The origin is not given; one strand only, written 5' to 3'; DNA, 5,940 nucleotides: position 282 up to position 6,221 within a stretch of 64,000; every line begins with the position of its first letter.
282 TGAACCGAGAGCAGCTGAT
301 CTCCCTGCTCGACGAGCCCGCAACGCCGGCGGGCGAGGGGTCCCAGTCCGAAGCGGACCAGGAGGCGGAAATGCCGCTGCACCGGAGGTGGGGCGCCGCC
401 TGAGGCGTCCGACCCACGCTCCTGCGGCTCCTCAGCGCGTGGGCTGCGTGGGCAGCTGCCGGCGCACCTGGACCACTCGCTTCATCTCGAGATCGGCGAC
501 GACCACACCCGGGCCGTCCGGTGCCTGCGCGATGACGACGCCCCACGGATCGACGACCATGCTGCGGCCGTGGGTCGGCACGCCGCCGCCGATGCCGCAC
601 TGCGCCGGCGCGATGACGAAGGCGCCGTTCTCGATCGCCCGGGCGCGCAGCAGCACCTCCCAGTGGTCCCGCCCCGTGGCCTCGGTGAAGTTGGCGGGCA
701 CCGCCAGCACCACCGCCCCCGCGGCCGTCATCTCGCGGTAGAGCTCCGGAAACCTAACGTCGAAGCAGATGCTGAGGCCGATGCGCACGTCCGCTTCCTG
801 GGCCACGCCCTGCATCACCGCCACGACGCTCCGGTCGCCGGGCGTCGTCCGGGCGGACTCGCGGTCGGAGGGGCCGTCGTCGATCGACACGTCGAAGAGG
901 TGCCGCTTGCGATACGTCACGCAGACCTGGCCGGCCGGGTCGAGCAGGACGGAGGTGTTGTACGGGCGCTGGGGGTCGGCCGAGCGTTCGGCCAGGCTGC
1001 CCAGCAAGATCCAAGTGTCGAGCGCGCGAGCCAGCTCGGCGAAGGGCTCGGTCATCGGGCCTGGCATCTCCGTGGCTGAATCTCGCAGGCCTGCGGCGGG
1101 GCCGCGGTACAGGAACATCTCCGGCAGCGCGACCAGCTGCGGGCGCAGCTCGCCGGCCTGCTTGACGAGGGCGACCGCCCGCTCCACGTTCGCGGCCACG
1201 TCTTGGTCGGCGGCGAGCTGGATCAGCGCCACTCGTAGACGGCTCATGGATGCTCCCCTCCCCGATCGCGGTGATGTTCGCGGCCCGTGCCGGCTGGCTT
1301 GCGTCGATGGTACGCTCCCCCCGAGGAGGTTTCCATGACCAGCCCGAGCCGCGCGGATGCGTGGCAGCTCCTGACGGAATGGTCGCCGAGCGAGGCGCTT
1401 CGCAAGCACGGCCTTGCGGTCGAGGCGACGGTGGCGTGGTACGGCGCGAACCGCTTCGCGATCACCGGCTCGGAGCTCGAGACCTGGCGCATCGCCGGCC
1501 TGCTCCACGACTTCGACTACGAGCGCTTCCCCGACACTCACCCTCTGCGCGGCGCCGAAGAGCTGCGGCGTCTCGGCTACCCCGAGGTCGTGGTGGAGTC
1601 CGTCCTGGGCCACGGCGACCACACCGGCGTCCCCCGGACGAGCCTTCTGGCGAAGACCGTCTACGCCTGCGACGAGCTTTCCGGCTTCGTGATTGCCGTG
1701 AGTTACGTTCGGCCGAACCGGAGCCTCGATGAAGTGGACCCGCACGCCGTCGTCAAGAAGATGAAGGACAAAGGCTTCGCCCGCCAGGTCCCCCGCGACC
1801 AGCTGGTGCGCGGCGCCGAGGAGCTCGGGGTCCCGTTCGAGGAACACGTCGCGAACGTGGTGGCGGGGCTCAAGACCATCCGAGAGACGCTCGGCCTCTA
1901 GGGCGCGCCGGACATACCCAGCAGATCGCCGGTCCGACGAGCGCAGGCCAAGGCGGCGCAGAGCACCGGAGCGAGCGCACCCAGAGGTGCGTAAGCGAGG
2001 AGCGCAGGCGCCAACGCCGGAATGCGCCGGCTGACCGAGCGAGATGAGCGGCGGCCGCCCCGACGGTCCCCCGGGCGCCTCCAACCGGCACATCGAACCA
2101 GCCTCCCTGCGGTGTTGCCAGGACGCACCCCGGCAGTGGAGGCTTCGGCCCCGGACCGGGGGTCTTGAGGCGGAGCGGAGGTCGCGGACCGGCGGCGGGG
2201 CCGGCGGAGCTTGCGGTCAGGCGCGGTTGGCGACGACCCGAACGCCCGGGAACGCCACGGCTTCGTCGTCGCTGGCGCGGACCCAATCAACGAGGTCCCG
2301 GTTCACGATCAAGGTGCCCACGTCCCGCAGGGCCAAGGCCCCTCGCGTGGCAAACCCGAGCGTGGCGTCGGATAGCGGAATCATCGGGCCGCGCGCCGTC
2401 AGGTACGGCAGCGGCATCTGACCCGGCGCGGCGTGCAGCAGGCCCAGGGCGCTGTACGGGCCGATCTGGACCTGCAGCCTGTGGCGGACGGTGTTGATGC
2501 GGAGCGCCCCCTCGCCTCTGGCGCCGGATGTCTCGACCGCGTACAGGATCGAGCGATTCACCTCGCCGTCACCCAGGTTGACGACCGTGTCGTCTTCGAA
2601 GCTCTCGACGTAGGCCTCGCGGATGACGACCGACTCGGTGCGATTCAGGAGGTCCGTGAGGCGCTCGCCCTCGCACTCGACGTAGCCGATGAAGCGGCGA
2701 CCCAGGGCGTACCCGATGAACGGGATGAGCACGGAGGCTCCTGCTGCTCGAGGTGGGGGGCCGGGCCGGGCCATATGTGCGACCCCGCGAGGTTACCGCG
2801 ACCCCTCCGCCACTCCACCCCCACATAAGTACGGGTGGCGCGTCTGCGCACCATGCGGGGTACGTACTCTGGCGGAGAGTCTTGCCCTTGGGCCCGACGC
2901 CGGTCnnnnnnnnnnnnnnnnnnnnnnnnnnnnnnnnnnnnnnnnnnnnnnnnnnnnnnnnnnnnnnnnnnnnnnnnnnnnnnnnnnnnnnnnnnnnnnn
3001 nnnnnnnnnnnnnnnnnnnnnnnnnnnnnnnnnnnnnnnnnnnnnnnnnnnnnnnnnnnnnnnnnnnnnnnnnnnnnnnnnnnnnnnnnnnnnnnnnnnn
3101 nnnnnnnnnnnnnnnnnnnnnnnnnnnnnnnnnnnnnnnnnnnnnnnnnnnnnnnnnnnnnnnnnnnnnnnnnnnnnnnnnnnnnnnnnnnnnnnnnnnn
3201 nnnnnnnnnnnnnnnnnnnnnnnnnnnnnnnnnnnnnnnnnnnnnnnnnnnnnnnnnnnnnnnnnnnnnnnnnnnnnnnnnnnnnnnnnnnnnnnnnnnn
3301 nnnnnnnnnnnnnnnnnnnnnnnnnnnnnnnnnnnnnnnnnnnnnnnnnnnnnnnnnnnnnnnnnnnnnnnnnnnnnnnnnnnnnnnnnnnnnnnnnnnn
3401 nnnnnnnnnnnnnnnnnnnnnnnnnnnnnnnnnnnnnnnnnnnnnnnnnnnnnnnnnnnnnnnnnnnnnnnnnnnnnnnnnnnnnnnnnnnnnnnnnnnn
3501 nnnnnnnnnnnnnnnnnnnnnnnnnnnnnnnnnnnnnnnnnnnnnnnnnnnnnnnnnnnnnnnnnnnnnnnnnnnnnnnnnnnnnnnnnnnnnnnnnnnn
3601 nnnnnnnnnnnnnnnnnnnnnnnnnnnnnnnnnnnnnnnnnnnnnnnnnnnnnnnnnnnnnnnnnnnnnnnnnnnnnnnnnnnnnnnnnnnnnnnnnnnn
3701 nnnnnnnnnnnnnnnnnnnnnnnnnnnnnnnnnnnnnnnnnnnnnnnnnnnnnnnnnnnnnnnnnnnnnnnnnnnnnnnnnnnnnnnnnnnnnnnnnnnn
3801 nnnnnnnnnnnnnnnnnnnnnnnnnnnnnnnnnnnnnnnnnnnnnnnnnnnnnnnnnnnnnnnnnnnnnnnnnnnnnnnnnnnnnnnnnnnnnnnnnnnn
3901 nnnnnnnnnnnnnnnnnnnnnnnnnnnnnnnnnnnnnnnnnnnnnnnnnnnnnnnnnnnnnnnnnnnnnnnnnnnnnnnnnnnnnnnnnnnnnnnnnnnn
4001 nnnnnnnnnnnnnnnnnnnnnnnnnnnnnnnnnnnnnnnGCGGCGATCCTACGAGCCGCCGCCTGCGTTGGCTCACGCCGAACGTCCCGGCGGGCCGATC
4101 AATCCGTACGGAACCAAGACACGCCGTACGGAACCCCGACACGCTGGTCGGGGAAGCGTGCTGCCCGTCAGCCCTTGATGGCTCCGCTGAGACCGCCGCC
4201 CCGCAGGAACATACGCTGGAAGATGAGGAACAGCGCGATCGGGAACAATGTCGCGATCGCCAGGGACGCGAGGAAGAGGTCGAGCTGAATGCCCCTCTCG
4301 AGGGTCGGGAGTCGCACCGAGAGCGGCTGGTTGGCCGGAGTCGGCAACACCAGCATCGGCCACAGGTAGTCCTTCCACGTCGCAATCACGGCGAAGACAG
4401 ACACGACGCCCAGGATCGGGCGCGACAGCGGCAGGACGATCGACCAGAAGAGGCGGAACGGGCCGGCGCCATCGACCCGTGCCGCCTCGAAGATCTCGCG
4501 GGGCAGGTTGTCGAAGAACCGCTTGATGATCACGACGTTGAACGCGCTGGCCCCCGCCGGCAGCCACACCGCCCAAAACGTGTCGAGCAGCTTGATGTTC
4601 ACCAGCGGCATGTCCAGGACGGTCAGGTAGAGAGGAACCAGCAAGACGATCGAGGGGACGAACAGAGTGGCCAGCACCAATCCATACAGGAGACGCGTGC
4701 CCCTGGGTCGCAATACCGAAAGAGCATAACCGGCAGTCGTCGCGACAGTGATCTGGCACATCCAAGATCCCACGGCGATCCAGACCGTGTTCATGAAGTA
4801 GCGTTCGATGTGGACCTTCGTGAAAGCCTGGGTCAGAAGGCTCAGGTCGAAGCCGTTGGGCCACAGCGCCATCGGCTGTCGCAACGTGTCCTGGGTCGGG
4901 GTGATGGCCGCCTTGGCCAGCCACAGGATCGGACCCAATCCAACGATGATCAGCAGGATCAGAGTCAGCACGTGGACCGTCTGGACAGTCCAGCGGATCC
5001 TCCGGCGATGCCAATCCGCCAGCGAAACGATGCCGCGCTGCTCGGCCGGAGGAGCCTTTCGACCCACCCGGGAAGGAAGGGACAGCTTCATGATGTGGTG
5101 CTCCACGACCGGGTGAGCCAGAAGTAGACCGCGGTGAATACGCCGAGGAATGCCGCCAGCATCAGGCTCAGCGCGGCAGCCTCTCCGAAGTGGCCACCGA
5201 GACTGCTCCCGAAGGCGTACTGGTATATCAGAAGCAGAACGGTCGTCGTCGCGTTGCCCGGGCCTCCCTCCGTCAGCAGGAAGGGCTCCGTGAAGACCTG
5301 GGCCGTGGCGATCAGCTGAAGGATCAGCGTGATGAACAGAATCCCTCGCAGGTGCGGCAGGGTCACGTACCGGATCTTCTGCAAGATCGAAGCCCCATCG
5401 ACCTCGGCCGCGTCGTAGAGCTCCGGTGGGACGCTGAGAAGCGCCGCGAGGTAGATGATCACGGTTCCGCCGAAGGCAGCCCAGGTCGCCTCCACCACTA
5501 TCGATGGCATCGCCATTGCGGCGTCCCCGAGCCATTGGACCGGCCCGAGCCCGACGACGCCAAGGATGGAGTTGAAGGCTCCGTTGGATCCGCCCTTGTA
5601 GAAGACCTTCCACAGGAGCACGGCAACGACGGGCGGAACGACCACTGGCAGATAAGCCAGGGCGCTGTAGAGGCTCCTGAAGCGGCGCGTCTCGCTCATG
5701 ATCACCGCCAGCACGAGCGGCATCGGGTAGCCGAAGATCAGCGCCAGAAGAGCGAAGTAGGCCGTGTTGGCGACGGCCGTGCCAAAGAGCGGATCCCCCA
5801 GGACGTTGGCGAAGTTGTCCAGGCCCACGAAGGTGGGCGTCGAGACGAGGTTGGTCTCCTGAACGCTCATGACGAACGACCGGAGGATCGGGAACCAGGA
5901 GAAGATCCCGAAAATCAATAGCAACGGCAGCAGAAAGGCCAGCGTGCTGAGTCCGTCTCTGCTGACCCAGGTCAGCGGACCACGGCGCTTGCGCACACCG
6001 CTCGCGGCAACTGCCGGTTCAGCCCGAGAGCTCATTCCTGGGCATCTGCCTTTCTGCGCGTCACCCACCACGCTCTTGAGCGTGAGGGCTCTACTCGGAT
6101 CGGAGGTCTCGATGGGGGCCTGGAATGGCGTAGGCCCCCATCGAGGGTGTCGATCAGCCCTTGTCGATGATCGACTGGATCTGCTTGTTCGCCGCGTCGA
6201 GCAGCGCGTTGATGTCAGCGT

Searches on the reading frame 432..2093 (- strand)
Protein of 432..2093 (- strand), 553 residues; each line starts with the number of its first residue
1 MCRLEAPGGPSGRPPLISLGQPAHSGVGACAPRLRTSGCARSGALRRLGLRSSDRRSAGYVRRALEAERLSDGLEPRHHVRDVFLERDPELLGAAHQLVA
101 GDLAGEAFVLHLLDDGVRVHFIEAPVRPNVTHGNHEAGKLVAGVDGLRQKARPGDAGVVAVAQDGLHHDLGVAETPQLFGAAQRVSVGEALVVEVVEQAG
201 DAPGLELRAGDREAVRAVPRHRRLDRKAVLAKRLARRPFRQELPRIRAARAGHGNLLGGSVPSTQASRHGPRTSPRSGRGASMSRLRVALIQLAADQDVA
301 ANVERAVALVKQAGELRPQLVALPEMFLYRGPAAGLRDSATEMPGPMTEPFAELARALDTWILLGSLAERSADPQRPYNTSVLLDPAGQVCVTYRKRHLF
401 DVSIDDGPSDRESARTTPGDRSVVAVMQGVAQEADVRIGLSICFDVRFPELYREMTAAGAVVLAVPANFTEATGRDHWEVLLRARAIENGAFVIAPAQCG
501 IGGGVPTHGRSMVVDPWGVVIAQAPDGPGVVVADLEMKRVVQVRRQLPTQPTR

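Call 56: search_protein_families(library=pfam, proteins=[window:432-2093:-], max_evalue=0.001)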
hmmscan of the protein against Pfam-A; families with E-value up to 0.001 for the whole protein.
window:432-2093:- (553 aa): 1 family
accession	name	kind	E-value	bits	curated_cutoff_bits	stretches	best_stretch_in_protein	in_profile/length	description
PF00795.27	CN_hydrolase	-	8.4e-58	196.1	23.2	1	287-545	1-256/256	Carbon-nitrogen hydrolase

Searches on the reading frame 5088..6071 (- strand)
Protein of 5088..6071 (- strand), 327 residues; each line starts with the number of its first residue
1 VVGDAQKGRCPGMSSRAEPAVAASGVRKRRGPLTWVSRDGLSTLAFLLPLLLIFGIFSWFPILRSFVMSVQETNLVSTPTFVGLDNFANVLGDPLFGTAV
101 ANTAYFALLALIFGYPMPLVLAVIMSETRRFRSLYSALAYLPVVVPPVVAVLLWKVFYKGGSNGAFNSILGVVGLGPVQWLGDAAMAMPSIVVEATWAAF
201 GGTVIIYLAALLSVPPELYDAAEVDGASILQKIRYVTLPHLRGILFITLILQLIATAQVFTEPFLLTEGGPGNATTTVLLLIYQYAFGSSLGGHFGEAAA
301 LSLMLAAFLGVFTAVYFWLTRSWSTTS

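Call 56: search_protein_families(library=pfam, proteins=[window:5088-6071:-], max_evalue=0.001)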
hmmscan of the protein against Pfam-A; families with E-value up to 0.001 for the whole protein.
window:5088-6071:- (327 aa): 1 family
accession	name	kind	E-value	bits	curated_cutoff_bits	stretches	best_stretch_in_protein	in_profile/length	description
PF00528.27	BPD_transp_1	-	1.6e-13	51.2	26.4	1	115-321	2-176/184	Binding-protein-dependent transport system inner membrane component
